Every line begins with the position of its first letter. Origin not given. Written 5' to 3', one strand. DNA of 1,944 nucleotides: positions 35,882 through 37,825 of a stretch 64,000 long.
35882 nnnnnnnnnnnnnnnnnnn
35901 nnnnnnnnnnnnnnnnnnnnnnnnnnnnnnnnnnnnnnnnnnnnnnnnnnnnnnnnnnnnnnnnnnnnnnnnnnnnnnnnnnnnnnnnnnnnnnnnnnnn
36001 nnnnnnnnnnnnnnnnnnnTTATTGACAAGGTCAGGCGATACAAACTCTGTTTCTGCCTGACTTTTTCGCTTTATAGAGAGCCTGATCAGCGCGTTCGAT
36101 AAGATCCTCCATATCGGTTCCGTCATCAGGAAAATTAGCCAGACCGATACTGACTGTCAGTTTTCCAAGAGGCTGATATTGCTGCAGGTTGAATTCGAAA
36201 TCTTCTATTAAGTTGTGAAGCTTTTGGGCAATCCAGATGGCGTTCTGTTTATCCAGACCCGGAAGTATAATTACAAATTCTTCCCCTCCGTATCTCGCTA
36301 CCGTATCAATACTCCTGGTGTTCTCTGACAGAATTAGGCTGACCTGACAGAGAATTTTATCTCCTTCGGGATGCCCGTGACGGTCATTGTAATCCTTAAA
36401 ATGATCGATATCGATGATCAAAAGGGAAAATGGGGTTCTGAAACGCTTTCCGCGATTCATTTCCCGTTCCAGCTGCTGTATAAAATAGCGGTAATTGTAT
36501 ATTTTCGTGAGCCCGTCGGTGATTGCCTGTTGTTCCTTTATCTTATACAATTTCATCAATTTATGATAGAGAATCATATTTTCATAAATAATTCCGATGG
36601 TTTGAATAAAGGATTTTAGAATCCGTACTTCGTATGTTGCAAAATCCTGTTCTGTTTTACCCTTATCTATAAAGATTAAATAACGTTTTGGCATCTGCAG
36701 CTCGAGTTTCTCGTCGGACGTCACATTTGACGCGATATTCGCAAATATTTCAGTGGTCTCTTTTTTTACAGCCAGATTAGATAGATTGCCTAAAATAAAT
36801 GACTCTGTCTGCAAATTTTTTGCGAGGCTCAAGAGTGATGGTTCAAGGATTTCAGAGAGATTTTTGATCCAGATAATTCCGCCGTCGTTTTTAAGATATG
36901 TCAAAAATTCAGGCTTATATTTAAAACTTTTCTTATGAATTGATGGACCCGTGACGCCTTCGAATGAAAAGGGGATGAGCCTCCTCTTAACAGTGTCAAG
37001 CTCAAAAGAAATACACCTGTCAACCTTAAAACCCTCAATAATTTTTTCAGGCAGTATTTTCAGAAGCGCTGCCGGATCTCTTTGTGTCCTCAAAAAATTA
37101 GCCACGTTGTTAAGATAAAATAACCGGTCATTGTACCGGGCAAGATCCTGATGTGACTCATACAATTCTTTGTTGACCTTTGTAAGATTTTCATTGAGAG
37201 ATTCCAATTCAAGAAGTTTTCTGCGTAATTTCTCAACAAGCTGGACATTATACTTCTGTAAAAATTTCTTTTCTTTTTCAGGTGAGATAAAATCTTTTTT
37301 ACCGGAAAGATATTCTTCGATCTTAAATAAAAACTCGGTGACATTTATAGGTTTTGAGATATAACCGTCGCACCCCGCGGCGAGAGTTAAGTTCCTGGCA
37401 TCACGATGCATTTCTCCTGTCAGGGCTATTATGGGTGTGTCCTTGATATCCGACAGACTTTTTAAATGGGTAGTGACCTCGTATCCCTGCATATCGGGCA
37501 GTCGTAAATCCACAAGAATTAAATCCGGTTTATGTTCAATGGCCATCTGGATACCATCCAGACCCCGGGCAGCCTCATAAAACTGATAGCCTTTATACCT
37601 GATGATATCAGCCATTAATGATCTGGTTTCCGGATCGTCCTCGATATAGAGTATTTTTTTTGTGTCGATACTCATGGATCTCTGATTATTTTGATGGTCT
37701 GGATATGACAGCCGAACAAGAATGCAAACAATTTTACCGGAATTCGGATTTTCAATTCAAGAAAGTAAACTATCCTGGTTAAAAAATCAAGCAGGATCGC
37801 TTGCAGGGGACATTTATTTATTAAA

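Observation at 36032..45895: Partner-switching cluster with no sigma factor: three different GAF-PP2C input phosphatases converge on a single STAS/RsbW pair, with a REC-GAF-GGDEF gene at the end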

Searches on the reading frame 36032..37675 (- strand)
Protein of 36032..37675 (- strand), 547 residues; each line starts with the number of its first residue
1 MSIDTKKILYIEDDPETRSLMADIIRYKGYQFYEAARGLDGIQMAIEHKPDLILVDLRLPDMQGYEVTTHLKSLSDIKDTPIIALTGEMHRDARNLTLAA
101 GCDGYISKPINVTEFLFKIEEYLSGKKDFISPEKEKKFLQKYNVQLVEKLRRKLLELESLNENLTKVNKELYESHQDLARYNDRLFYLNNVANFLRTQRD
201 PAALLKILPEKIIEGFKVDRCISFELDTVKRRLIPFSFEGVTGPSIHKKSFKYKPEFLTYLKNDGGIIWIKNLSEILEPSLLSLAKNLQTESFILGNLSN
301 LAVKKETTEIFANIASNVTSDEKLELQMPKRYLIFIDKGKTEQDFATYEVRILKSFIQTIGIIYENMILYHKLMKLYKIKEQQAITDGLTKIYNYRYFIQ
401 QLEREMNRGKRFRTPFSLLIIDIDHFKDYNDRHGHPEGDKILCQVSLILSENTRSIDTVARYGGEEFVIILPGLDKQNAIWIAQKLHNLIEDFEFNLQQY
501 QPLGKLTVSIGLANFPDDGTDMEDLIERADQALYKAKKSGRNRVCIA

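Call 3: search_protein_families(library=pfam, proteins=[window:36032-37675:-], max_evalue=0.01)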
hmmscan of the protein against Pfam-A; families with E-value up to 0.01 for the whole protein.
window:36032-37675:- (547 aa): 2 families
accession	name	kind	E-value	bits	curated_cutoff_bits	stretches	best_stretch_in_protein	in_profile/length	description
PF00990.26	GGDEF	-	3.9e-49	167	23.8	1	384-543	1-161/161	Diguanylate cyclase, GGDEF domain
PF00072.30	Response_reg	-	2.1e-22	79.8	30.2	1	8-116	1-107/111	Response regulator receiver domain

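Call 47: search_solved_structures(query=A2, max_evalue=0.01)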
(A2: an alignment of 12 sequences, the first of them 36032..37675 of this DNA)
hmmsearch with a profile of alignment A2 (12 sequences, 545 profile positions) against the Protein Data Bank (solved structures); distinct sequences matched with E-value up to 0.01: 339 (the best 60 are shown).
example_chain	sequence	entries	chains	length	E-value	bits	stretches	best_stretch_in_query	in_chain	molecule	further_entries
9g85_A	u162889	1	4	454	8.1e-62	212.9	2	380-543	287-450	Response regulator PleD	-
2wb4_A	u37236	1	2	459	8.5e-62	212.9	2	380-543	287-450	DIGUANYLATE CYCLASE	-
9g86_A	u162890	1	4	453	9.1e-62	212.8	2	380-543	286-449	Response regulator PleD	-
1w25_A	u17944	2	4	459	9.7e-62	212.7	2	380-543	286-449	STALKED-CELL DIFFERENTIATION CONTROLLING PROTEIN | RESPONSE REGULATOR PLED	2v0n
6zxm_A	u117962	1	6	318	2.5e-59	204.7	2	379-543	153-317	Putative GGDEF/response regulator receiver domain protein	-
6zxc_A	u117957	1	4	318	5.6e-57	197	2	379-543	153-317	Putative GGDEF/response regulator receiver domain protein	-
3bre_A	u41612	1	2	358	2.4e-56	194.9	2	374-542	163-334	Probable two-component response regulator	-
6zxb_A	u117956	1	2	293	2.6e-56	194.8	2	379-543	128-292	Putative GGDEF/response regulator receiver domain protein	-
3i5a_A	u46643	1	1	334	3.8e-53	184.3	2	379-543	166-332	Response regulator/GGDEF domain protein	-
6d9m_A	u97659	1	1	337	2.5e-49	171.7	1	384-543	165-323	Fusion protein of Endolysin,Response receiver sensor diguanylate cyclase, GAF domain-conta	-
9t28_A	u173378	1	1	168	1.2e-47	166.1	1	384-542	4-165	diguanylate cyclase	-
5euh_A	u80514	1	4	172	8.2e-47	163.4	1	382-544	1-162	Putative GGDEF domain membrane protein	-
3i5c_A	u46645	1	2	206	1.5e-46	162.5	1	384-542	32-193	Fusion of General control protein GCN4 and WSPR response regulator protein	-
3i5b_A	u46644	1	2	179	2.1e-46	162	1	384-542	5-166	WspR response regulator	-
3ign_A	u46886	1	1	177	3.8e-45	157.9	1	382-544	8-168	Diguanylate cyclase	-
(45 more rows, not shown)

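Call 48: search_protein_families(library=ncbifam, proteins=[window:36032-37675:-], max_evalue=0.01)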
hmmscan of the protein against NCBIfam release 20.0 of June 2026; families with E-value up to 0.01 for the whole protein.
window:36032-37675:- (547 aa): 109 families (the best 25 are shown)
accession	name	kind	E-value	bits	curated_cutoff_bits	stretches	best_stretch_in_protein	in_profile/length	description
NF007135.0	PRK09581.1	equivalog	2.9e-69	234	474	2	382-545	290-453/457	PleD family two-component system response regulator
TIGR00254.1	GGDEF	domain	7e-56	188.5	37.4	1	381-545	2-165/168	diguanylate cyclase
NF038266.1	diguan_SiaD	equivalog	1e-46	159.4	290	1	371-544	80-252/252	biofilm regulation diguanylate cyclase SiaD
NF047654.1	DiguCycDgcRLepto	equivalog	3e-45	154.4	500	2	378-544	127-293/295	diguanylate cyclase DgcR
NF041606.1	dguan_cyc_DgcA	equivalog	6.7e-40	137.1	370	1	338-547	143-339/340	diguanylate cyclase DgcA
NF007380.0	PRK09894.1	equivalog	1.3e-38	133.1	256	1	381-546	126-286/296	diguanylate cyclase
NF051473.1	DigCycDgcsShew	equivalog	3.6e-36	125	400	1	377-546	128-290/291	diguanylate cyclase DgcS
NF007423.1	PRK09966.1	equivalog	2.2e-35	122.3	325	1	381-537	236-390/390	diguanylate cyclase DgcN/YfiN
NF011955.1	PRK15426.1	equivalog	7e-33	113.6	408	1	373-546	387-560/564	cellulose biosynthesis regulator diguanylate cyclase DgcQ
NF007599.0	PRK10245.1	equivalog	6.4e-30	103.9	402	1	383-547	209-370/371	diguanylate cyclase AdrA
NF007298.0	PRK09776.1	equivalog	5e-29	100.8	1135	1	382-546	682-844/1111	diguanylate cyclase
NF047872.1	GGDEF_GdpS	equivalog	2e-28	99.6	400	1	354-545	158-348/355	GGDEF domain-containing protein GdpS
NF045675.1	PhdiestaseDibA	equivalog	4.9e-27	94.5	980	1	383-543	202-360/623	phosphodiesterase DibA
NF050064.1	BlResRespRegCbrR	equivalog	3.7e-23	82.1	600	2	377-545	247-412/415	bile resistance response regulator CbrR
NF040885.1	diguan_DgcJ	equivalog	2.4e-22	79.4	500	1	371-542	328-491/493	diguanylate cyclase DgcJ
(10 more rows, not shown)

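Call 52: find_homologous_proteins(query=window:36032-37675:-, max_evalue=1e-10)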
Query window:36032-37675:- (547 aa): 4386 proteins with E <= 1e-10 among 8000 candidates; the best 120 are listed.
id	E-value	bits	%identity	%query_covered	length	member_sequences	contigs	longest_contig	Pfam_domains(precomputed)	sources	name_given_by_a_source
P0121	0.0e+0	1219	100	100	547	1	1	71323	PF00990.27,PF00072.31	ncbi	ncbi:MAG: diguanylate cyclase [Calditrichaceae bacterium]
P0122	0.0e+0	1188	97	100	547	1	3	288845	PF00990.27,PF00072.31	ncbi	-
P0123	0.0e+0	1179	96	100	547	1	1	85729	PF00990.27,PF00072.31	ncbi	ncbi:MAG: diguanylate cyclase [Calditrichaceae bacterium]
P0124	3.3e-227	773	63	100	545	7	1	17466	PF00990.27,PF00072.31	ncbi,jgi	jgi:diguanylate cyclase (GGDEF)-like protein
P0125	1.1e-221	755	61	100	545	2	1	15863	PF00990.27,PF00072.31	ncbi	-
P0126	6.5e-213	726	60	99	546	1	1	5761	PF00990.27,PF00072.31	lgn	-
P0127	6.7e-213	726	60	100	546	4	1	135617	PF00990.27,PF00072.31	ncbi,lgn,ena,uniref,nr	ncbi:MAG TPA: diguanylate cyclase [Caldithrix abyssi]|uniref:diguanylate cyclase n=1 Tax=Caldithrix 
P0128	3.9e-210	717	58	100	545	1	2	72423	PF00990.27,PF00072.31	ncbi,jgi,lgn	-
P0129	1.5e-208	712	58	99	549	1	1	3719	PF00990.27,PF00072.31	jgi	jgi:diguanylate cyclase (GGDEF)-like protein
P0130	7.0e-208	710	60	99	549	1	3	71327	PF00990.27,PF00072.31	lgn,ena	-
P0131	4.0e-207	707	60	99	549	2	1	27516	PF00990.27,PF00072.31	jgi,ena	-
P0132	1.8e-206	705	59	99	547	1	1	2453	PF00990.27,PF00072.31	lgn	-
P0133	5.6e-206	703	57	99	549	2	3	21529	PF00990.27,PF00072.31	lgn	-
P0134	6.4e-206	703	58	99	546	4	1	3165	PF00990.27,PF00072.31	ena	-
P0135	3.4e-204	697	59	99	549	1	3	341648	PF00990.27,PF00072.31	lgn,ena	-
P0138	8.4e-203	693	57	100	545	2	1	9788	PF24898.3,PF00990.27,PF00072.31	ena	-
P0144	2.3e-198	678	56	99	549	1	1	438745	PF00990.27,PF00072.31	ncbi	-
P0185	1.3e-185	636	52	100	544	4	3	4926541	PF00990.27,PF00072.31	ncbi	ncbi:GGDEF domain-containing response regulator [Calditrichota bacterium LG25]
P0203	1.7e-176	606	51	99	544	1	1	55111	PF22335.2,PF00990.27,PF00072.31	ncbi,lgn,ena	-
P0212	1.6e-169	583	51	99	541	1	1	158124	PF00990.27,PF00072.31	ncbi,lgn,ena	-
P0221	3.1e-166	572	49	99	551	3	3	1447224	PF00990.27,PF00072.31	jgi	-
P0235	1.2e-160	554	49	100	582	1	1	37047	PF24898.3,PF00990.27,PF00072.31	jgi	jgi:diguanylate cyclase (GGDEF)-like protein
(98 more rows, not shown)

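Call 53: search_protein_families(library=pfam, proteins=[P0138, P0203, P0235, window:36032-37675:-], max_evalue=5)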
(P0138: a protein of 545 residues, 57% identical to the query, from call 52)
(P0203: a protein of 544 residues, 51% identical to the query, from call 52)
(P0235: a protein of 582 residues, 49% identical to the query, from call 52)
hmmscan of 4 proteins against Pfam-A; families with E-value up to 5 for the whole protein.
P0138 (545 aa): 5 families
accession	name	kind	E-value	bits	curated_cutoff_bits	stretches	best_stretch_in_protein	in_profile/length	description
PF00990.26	GGDEF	-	5.9e-48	163.1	23.8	1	382-541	1-161/161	Diguanylate cyclase, GGDEF domain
PF00072.30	Response_reg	-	2.2e-23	83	30.2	1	8-116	1-107/111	Response regulator receiver domain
PF24898.2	GGDEF_GdpP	-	1.5e-05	25.7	30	1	419-544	1-118/126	Cyclic-di-AMP phosphodiesterase GdpP-like, GGDEF domain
PF17853.6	GGDEF_2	-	0.074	13.7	24.5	1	413-490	22-86/116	GGDEF-like domain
PF14077.11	WD40_alt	-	0.16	12.3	25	1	148-173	14-39/48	Alternative WD40 repeat motif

P0203 (544 aa): 5 families
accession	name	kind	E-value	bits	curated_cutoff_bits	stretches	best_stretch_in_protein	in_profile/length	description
PF00990.26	GGDEF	-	3.9e-49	166.9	23.8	1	378-537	1-161/161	Diguanylate cyclase, GGDEF domain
PF00072.30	Response_reg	-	7.8e-23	81.2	30.2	1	7-116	1-108/111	Response regulator receiver domain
PF22335.1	Cas10-Cmr2_palm2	-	2.9e-05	24.7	27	1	456-538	57-132/133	Cas10/Cmr2, second palm domain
PF24898.2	GGDEF_GdpP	-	3.6e-05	24.5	30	1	416-543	2-121/126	Cyclic-di-AMP phosphodiesterase GdpP-like, GGDEF domain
PF17853.6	GGDEF_2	-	0.16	12.6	24.5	1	407-486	20-86/116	GGDEF-like domain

P0235 (582 aa): 10 families
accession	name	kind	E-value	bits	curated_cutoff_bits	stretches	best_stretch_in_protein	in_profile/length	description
PF00990.26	GGDEF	-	1.5e-50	171.6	23.8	1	419-578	1-161/161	Diguanylate cyclase, GGDEF domain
PF00072.30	Response_reg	-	1.6e-24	86.7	30.2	1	42-151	2-109/111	Response regulator receiver domain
PF24898.2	GGDEF_GdpP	-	6.9e-06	26.8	30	1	456-580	1-117/126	Cyclic-di-AMP phosphodiesterase GdpP-like, GGDEF domain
PF16566.10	CREPT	-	0.00073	20.1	29.3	1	165-243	53-131/147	Cell-cycle alteration and expression-elevated protein in tumour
PF01166.23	TSC22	-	0.032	14.8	30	1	180-215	16-53/57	TSC-22/dip/bun family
PF24670.1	DUF7653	-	0.064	13.8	27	0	292-323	92-123/125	Domain of unknown function (DUF7653)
PF17853.6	GGDEF_2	-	0.12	13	24.5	1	470-527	31-86/116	GGDEF-like domain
PF05531.17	NPV_P10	-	0.27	12.2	29.8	1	180-224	20-64/75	Nucleopolyhedrovirus P10 protein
PF18504.6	Csm1_N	-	0.35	11.7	26.3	1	173-211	27-64/70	Csm1 N-terminal domain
PF15035.11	Rootletin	-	1.8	9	36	1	176-236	74-135/188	Ciliary rootlet component, centrosome cohesion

window:36032-37675:- (547 aa): 4 families
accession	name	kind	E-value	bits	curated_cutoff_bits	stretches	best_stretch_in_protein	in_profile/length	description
PF00990.26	GGDEF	-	3.9e-49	167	23.8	1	384-543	1-161/161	Diguanylate cyclase, GGDEF domain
PF00072.30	Response_reg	-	2.1e-22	79.8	30.2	1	8-116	1-107/111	Response regulator receiver domain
PF20442.3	BrxL_N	-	0.049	14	28.2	1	129-178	70-119/132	BREX system Lon protease-like protein BrxL N-terminal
PF14077.11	WD40_alt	-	0.38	11.1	25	1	146-173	12-39/48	Alternative WD40 repeat motif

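Call 56: find_encoding_contigs(protein=P0185, flank=10000, max_places=2)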
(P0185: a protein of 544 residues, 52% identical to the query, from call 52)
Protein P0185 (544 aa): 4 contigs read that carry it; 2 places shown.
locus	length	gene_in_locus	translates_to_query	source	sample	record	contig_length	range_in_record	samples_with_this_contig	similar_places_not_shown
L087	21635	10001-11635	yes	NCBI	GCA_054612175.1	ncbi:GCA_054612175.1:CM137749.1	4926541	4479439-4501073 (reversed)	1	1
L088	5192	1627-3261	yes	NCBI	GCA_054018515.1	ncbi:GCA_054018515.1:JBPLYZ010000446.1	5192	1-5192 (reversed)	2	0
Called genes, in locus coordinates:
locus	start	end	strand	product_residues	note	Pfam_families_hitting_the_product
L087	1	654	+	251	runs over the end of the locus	PF00106:adh_short, PF08659:KR, PF13561:adh_short_C2, PF08643:DUF1776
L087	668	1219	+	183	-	PF01966:HD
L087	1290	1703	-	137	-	-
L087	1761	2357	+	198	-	PF00685:Sulfotransfer_1, PF13469:Sulfotransfer_3 (faint)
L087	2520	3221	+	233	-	-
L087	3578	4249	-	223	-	PF03483:B3_4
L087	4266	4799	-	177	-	PF08534:Redoxin, PF00578:AhpC-TSA, PF00085:Thioredoxin (weak), PF13098:Thioredoxin_2 (weak), PF13905:Thioredoxin_8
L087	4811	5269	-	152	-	-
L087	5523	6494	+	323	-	PF00389:2-Hacid_dh, PF02826:2-Hacid_dh_C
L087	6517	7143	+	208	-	PF00753:Lactamase_B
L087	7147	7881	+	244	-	PF00106:adh_short, PF08659:KR, PF13561:adh_short_C2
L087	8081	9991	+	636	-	PF01590:GAF, PF13185:GAF_2, PF13492:GAF_3, PF07228:SpoIIE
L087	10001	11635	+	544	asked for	PF00072:Response_reg, PF00990:GGDEF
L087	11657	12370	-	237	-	PF01553:Acyltransferase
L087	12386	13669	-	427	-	PF02403:Seryl_tRNA_N, PF00587:tRNA-synt_2b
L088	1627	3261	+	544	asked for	PF00072:Response_reg, PF00990:GGDEF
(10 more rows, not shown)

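Call 57: find_encoding_contigs(protein=P0121, flank=2000, max_places=1)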
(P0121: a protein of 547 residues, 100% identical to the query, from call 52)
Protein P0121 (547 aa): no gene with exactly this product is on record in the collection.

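Call 58: find_encoding_contigs(protein=P0127, flank=10000, max_places=1)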
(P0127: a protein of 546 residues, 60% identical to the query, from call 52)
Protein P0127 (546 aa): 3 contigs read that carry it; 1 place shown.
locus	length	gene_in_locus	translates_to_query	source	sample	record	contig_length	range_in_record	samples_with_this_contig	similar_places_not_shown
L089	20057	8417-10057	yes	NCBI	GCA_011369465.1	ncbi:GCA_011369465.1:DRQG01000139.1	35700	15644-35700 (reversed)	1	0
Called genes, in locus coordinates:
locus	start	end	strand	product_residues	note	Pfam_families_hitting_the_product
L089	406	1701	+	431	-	-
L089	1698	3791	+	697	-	PF01590:GAF, PF13185:GAF_2, PF13492:GAF_3, PF07228:SpoIIE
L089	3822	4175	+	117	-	PF01740:STAS, PF13466:STAS_2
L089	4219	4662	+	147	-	PF13581:HATPase_c_2, PF02518:HATPase_c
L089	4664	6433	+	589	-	PF01590:GAF (faint), PF13185:GAF_2 (faint), PF13492:GAF_3 (weak), PF07228:SpoIIE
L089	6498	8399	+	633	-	PF01590:GAF, PF13185:GAF_2, PF13492:GAF_3, PF07228:SpoIIE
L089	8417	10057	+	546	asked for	PF00072:Response_reg, PF00990:GGDEF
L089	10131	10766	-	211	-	PF14681:UPRTase, PF00156:Pribosyltran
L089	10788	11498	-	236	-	PF01553:Acyltransferase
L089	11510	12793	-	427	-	PF02403:Seryl_tRNA_N, PF00587:tRNA-synt_2b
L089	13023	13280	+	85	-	-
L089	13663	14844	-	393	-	PF05048:NosD (faint), PF13229:Beta_helix, PF17161:DUF5123 (weak)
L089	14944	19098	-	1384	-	PF01095:Pectinesterase (faint), PF22842:Pel9A-like_beta_helix (faint), PF02415:Chlam_PMP (faint), PF13585:CHU_C (faint), PF13860:FlgD_ig, PF18962:Por_Secre_tail (weak)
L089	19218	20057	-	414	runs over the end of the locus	PF13229:Beta_helix (weak), PF17161:DUF5123 (faint), PF13229:Beta_helix (weak)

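Call 59: find_encoding_contigs(protein=P0221, flank=10000, max_places=1)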
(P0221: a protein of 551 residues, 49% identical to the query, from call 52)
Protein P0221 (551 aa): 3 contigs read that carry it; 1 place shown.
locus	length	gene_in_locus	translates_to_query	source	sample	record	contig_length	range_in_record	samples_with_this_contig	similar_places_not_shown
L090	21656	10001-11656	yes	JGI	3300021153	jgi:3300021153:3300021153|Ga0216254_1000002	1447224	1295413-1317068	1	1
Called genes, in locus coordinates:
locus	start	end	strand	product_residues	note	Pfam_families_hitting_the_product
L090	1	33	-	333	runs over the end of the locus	PF20030:bpMoxR, PF00004:AAA (faint), PF07726:AAA_3, PF07728:AAA_5, PF17863:AAA_lid_2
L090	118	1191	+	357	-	PF21016:RlmN_N, PF04055:Radical_SAM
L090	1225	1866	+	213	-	PF00406:ADK, PF13207:AAA_17, PF05191:ADK_lid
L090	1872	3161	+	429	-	-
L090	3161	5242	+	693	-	PF01590:GAF, PF13185:GAF_2, PF07228:SpoIIE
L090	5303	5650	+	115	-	PF01740:STAS, PF13466:STAS_2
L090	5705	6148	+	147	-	PF13581:HATPase_c_2, PF02518:HATPase_c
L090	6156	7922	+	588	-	PF01590:GAF (faint), PF13185:GAF_2 (faint), PF13492:GAF_3 (faint), PF07228:SpoIIE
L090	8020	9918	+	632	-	PF01590:GAF, PF13185:GAF_2, PF13492:GAF_3, PF07228:SpoIIE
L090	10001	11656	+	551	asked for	PF00072:Response_reg, PF00990:GGDEF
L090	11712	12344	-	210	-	PF14681:UPRTase, PF00156:Pribosyltran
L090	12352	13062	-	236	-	PF01553:Acyltransferase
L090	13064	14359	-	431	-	PF02403:Seryl_tRNA_N, PF00587:tRNA-synt_2b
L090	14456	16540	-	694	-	PF00535:Glycos_transf_2, PF13641:Glyco_tranf_2_3, PF13632:Glyco_trans_2_3 (weak), PF13727:CoA_binding_3, PF02397:Bac_transf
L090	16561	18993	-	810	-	PF00953:Glycos_transf_4, PF13727:CoA_binding_3, PF02397:Bac_transf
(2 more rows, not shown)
